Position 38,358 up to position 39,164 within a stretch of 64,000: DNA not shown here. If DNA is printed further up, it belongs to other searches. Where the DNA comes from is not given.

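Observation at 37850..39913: Four-gene operon of uncharacterised proteins ending in a ribbon-helix-helix protein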

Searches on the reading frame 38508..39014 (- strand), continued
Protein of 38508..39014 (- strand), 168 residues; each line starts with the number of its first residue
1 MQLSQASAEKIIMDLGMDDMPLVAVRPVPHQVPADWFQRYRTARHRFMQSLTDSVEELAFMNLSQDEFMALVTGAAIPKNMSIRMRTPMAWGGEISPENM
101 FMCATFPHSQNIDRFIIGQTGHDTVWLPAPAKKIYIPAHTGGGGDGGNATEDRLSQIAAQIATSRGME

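Call 62: search_solved_structures(query=A7, max_evalue=10, show_alignments=3)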
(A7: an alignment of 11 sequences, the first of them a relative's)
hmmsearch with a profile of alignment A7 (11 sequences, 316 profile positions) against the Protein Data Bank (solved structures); distinct sequences matched with E-value up to 10: 4.
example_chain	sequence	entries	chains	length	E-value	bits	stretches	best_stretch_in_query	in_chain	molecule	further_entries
9bes_B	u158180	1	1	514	0.029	17.4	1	17-152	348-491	S1_8A Sulfatase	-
9bb9_A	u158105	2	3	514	0.029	17.4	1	17-152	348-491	S1_8A sulfatase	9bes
4uhp_A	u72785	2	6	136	0.38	13.7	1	193-245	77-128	LARGE COMPONENT OF PYOCIN AP41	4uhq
7eeb_K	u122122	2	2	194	0.67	12.9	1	30-162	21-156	Cation channel sperm-associated protein subunit zeta | Cation channel sperm-associated auxiliary subunit zeta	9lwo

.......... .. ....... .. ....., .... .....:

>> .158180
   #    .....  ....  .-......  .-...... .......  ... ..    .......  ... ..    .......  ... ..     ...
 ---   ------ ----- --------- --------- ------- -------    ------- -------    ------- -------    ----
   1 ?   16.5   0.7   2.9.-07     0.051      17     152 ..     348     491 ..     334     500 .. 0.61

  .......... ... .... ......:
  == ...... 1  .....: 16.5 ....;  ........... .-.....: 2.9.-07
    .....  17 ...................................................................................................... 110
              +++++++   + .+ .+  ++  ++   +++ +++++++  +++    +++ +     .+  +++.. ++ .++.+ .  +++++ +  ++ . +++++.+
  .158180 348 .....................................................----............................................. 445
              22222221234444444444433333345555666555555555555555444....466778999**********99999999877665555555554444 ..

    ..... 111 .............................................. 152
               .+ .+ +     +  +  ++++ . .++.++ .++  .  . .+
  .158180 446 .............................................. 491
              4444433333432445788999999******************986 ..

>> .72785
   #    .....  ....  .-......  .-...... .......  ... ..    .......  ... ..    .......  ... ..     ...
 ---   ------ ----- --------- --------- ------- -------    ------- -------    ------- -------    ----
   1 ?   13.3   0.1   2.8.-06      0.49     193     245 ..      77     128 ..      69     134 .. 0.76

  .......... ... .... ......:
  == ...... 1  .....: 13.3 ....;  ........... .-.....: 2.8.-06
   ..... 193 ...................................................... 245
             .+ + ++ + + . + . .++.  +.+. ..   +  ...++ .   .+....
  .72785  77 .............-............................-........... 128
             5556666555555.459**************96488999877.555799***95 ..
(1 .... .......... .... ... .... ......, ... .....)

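Call 81: find_homologous_proteins(query=A8, max_evalue=0.001)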
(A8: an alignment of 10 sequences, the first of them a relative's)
Query A8 (10 sequences) (200 aa, profile of the alignment): 8 proteins with E <= 0.001 among 8000 candidates.
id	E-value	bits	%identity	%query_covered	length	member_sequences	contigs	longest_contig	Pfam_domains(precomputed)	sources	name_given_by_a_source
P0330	2.0e-57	212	100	100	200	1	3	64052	-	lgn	-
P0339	2.9e-52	195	34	44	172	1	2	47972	-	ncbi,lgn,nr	ncbi:MAG: hypothetical protein JJV93_02215 [Alphaproteobacteria bacterium]|nr:hypothetical protein [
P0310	7.1e-49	184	26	79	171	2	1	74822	-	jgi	jgi:hypothetical protein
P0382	4.2e-40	155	26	82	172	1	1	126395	-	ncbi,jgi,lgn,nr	ncbi:MAG: hypothetical protein LBH81_00230 [Rickettsiales bacterium]|jgi:hypothetical protein|nr:hyp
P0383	7.4e-39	151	27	79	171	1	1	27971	-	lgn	-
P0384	3.6e-37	146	30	53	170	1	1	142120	-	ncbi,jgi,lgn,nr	ncbi:MAG: hypothetical protein LBB23_03875 [Rickettsiales bacterium]|jgi:hypothetical protein|nr:hyp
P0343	4.1e-31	126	73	55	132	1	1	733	-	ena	-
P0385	2.8e-8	51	25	53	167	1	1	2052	-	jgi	jgi:hypothetical protein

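Call 82: find_encoding_contigs(protein=P0330, flank=8000, max_places=2)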
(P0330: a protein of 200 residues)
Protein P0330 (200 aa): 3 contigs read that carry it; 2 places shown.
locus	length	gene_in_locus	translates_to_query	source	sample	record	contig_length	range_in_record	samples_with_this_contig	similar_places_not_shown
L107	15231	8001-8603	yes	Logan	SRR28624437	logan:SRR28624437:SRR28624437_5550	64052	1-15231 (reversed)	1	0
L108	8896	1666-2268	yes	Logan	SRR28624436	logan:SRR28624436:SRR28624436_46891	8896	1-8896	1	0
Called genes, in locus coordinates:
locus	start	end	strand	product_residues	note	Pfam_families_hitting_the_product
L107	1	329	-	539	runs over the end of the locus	PF00884:Sulfatase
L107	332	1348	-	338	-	PF02685:Glucokinase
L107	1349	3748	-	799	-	PF02518:HATPase_c, PF00204:DNA_gyraseB, PF01751:Toprim, PF21249:GyrB_hook, PF00986:DNA_gyraseB_C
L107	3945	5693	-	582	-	-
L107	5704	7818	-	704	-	-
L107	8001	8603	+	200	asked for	-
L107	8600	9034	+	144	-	-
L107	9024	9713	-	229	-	PF00535:Glycos_transf_2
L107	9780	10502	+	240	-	PF18912:DZR_2, PF24390:PRTase-CE (weak), PF00156:Pribosyltran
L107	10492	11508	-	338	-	PF25199:nSTAND_NTPase5 (faint), PF13401:AAA_22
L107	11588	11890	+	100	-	PF01176:eIF-1a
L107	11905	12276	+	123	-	-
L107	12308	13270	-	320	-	-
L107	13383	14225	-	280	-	PF00793:DAHP_synth_1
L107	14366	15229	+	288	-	?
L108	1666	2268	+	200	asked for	-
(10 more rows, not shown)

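Call 83: find_encoding_contigs(protein=P0339, flank=8000, max_places=2)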
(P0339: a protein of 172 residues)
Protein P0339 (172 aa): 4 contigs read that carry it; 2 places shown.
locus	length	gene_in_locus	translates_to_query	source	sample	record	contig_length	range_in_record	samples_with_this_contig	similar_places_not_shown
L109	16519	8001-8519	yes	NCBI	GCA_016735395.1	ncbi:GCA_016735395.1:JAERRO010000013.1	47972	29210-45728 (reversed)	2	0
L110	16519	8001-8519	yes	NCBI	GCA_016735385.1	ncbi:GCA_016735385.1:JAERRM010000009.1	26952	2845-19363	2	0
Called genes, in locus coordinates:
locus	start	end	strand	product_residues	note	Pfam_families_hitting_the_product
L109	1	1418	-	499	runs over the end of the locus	-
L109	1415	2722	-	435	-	-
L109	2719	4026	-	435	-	-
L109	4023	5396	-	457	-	-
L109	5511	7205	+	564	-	-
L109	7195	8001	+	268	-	-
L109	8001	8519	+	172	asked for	-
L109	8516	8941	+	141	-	-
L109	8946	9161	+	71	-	PF13467:RHH_4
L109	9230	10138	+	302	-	-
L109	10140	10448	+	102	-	-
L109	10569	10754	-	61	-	-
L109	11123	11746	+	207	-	PF00163:Ribosomal_S4, PF01479:S4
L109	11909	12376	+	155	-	-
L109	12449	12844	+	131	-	-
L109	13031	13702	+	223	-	PF10671:TcpQ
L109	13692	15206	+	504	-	PF00263:Secretin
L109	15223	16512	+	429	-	PF06864:PAP_PilO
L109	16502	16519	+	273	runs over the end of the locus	-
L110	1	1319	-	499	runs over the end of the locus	-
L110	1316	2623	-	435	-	-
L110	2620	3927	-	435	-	-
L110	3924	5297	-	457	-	-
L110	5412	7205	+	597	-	-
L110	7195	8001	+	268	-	-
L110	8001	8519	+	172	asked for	-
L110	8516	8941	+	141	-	-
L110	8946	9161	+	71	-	PF13467:RHH_4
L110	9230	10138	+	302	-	-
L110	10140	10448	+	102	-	-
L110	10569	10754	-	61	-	-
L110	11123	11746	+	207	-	PF00163:Ribosomal_S4, PF01479:S4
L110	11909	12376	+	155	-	-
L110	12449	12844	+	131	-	-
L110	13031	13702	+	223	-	PF10671:TcpQ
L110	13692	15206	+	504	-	PF00263:Secretin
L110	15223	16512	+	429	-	PF06864:PAP_PilO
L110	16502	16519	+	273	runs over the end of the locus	-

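Call 84: find_encoding_contigs(protein=P0310, flank=8000, max_places=2)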
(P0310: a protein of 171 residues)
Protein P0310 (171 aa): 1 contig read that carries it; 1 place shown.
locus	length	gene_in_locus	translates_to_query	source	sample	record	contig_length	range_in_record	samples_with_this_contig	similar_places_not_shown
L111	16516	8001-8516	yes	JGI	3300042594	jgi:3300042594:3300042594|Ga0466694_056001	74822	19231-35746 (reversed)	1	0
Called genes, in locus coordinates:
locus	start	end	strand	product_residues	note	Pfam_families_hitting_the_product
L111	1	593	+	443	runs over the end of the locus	PF04577:Glyco_transf_61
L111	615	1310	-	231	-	PF01643:Acyl-ACP_TE, PF13279:4HBT_2 (faint), PF20791:Acyl-ACP_TE_C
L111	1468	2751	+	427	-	-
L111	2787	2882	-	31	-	-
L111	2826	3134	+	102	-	-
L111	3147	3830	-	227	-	PF20772:TACO1_YebC_N, PF01709:Transcrip_reg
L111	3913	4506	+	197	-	PF01330:RuvA_N, PF00633:HHH (faint), PF14520:HHH_5, PF07499:RuvA_C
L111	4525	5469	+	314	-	-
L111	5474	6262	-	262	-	PF01551:Peptidase_M23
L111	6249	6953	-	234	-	-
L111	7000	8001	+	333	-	-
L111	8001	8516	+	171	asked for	-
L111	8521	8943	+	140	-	-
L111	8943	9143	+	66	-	PF13467:RHH_4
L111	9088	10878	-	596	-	PF02130:YbeY, PF20154:LNT_N, PF00795:CN_hydrolase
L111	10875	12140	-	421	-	PF00919:UPF0004, PF04055:Radical_SAM, PF01938:TRAM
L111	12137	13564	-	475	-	PF02934:GatB_N, PF02637:GatB_Yqey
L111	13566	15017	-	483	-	PF01425:Amidase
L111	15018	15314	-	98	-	PF02686:GatC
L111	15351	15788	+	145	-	PF03652:RuvX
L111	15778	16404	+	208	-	PF01612:DNA_pol_A_exo1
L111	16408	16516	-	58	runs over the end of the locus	-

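Call 85: find_encoding_contigs(protein=P0382, flank=8000, max_places=1)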
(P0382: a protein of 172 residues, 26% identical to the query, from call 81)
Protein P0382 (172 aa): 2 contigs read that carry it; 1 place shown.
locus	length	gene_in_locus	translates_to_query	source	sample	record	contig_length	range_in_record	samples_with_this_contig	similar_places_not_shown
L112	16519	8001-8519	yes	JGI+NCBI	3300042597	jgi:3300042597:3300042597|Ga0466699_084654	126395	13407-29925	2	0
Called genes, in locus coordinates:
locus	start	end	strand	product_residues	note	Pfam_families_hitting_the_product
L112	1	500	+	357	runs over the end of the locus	PF00482:T2SSF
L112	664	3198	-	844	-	PF05170:AsmA (faint)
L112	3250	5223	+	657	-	PF00270:DEAD (weak), PF04851:ResIII, PF17757:UvrB_inter, PF27431:UvrB_3rd, PF00271:Helicase_C, PF12344:UvrB, PF02151:UVR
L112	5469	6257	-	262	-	PF01551:Peptidase_M23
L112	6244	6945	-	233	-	-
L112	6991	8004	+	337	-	-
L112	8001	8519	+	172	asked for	-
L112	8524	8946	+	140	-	-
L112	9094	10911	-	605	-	PF02130:YbeY, PF20154:LNT_N, PF00795:CN_hydrolase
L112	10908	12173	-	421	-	PF00919:UPF0004, PF04055:Radical_SAM, PF01938:TRAM (weak)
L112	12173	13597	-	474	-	PF02934:GatB_N, PF02637:GatB_Yqey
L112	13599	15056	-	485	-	PF01425:Amidase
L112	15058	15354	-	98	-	PF02686:GatC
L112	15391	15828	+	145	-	PF03652:RuvX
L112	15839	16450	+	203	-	PF01612:DNA_pol_A_exo1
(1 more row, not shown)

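Call 86: find_encoding_contigs(protein=P0384, flank=8000, max_places=1)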
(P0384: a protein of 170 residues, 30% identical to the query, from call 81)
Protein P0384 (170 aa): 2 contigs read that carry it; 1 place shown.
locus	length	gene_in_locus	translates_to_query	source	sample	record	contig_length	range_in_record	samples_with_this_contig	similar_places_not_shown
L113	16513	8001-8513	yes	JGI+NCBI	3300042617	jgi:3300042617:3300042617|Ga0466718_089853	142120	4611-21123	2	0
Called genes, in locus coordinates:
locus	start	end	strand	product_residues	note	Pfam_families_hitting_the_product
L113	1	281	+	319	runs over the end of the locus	PF01116:F_bP_aldolase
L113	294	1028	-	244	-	PF01643:Acyl-ACP_TE, PF20791:Acyl-ACP_TE_C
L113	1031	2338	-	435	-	-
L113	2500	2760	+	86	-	PF01541:GIY-YIG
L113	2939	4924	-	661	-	-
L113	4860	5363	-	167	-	-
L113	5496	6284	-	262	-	PF01551:Peptidase_M23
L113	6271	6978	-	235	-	-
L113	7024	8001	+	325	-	-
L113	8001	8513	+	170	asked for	-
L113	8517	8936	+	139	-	-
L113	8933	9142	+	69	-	PF13467:RHH_4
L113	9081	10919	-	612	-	PF02130:YbeY, PF20154:LNT_N, PF00795:CN_hydrolase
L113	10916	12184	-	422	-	PF00919:UPF0004, PF04055:Radical_SAM, PF01938:TRAM (faint)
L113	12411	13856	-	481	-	PF02934:GatB_N, PF02637:GatB_Yqey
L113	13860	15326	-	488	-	PF01425:Amidase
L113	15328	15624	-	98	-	PF02686:GatC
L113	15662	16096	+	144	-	PF03652:RuvX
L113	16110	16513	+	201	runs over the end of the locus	PF01612:DNA_pol_A_exo1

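Call 91: search_solved_structures(query=A9, max_evalue=10)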
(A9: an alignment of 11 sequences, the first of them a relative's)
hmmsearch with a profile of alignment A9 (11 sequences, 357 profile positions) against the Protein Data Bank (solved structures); distinct sequences matched with E-value up to 10: 14.
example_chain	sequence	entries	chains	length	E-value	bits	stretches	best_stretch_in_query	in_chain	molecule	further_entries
7eeb_B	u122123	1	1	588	0.018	17.4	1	71-189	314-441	Cation channel sperm-associated protein 2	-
8orx_A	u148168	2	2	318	0.13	14.6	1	69-134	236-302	Lymphatic vessel endothelial hyaluronic acid receptor 1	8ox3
9dzz_B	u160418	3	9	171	0.25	13.6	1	90-189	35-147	Sec-independent protein translocase protein TatB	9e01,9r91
7dtd_A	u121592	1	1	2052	0.41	12.9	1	60-183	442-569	Sodium channel protein type 1 subunit alpha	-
5vhf_U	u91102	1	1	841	1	11.6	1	114-180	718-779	26S proteasome non-ATPase regulatory subunit 1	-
9e8o_U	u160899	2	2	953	1.1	11.5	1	114-180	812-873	26S proteasome non-ATPase regulatory subunit 1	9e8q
6epc_N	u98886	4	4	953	1.1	11.5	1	115-181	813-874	26S proteasome non-ATPase regulatory subunit 1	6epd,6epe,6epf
12bm_U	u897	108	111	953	1.1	11.4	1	114-180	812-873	26S proteasome non-ATPase regulatory subunit 1 | RPN2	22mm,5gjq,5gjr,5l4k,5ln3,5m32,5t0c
6yej_A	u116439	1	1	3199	1.2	11.4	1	98-180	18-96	Huntingtin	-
9mbq_U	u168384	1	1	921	1.2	11.4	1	114-180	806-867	26S proteasome non-ATPase regulatory subunit 1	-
5vgz_U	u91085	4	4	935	1.2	11.4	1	114-180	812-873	26S proteasome non-ATPase regulatory subunit 1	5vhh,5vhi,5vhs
5vfp_U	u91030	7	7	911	1.2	11.3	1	114-180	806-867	26S proteasome non-ATPase regulatory subunit 1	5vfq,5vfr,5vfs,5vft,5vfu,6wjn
2zt9_A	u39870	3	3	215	5.8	9.1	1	43-77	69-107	Cytochrome b6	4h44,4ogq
7cu3_B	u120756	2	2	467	7.4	8.8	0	99-184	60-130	Transmembrane protein FAM155A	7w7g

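Call 94: search_protein_families(library=ncbifam, proteins=[L082:5479-6528:+, L082:6532-6966:+, L096:6541-6972:+, L107:8600-9034:+, L109:8516-8941:+, L111:8521-8943:+, L082:1929-3005:+, L109:5511-7205:+, L107:5704-7818:-, L103:8430-8936:+], max_evalue=0.1)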
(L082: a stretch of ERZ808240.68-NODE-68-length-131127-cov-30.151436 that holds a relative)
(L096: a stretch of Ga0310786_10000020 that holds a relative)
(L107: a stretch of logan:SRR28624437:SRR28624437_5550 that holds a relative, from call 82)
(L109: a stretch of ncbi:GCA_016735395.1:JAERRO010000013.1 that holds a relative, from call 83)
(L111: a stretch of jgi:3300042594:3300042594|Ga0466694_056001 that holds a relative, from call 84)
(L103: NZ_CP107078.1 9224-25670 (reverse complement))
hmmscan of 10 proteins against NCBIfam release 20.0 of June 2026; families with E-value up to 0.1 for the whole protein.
L082:5479-6528:+ (349 aa): 0 families

L082:6532-6966:+ (144 aa): 1 family
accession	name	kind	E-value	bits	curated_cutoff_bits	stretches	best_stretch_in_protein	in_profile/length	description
NF038335.1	YPO0640_fam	subfamily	5.7e-18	65.2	55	1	2-139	5-145/150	YrhA family protein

L096:6541-6972:+ (143 aa): 1 family
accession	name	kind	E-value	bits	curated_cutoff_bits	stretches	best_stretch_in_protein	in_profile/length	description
NF038335.1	YPO0640_fam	subfamily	1.7e-16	60.4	55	1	19-139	26-146/150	YrhA family protein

L107:8600-9034:+ (144 aa): 1 family
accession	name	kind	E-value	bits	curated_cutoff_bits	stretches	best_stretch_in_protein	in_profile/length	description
NF038335.1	YPO0640_fam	subfamily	1.2e-09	38.2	55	1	5-110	6-113/150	YrhA family protein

L109:8516-8941:+ (141 aa): 1 family
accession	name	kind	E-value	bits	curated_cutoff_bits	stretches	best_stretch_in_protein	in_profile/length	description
NF038335.1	YPO0640_fam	subfamily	2.6e-06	27.4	55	1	10-133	16-141/150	YrhA family protein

L111:8521-8943:+ (140 aa): 0 families

L082:1929-3005:+ (358 aa): 2 families
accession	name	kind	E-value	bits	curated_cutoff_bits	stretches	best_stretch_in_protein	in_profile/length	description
NF005423.0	PRK07003.1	equivalog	0.028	12.8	1260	1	111-216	465-567/831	DNA polymerase III subunit gamma/tau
NF011512.0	PRK14950.1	equivalog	0.075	12.2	593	1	104-224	374-486/585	DNA polymerase III subunits gamma and tau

L109:5511-7205:+ (564 aa): 0 families

L107:5704-7818:- (704 aa): 2 families
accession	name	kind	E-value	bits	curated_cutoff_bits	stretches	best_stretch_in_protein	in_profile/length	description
TIGR01710.1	typeII_sec_gspG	equivalog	0.0031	17.5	88.85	1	17-70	1-54/134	type II secretion system major pseudopilin GspG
TIGR02532.1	IV_pilin_GFxxxE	domain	0.016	15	16.3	1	17-34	2-19/24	prepilin-type N-terminal cleavage/methylation domain-containing protein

L103:8430-8936:+ (168 aa): 1 family
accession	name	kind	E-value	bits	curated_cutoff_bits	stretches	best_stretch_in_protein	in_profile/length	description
NF038335.1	YPO0640_fam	subfamily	9.5e-38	129.4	55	1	5-168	2-150/150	YrhA family protein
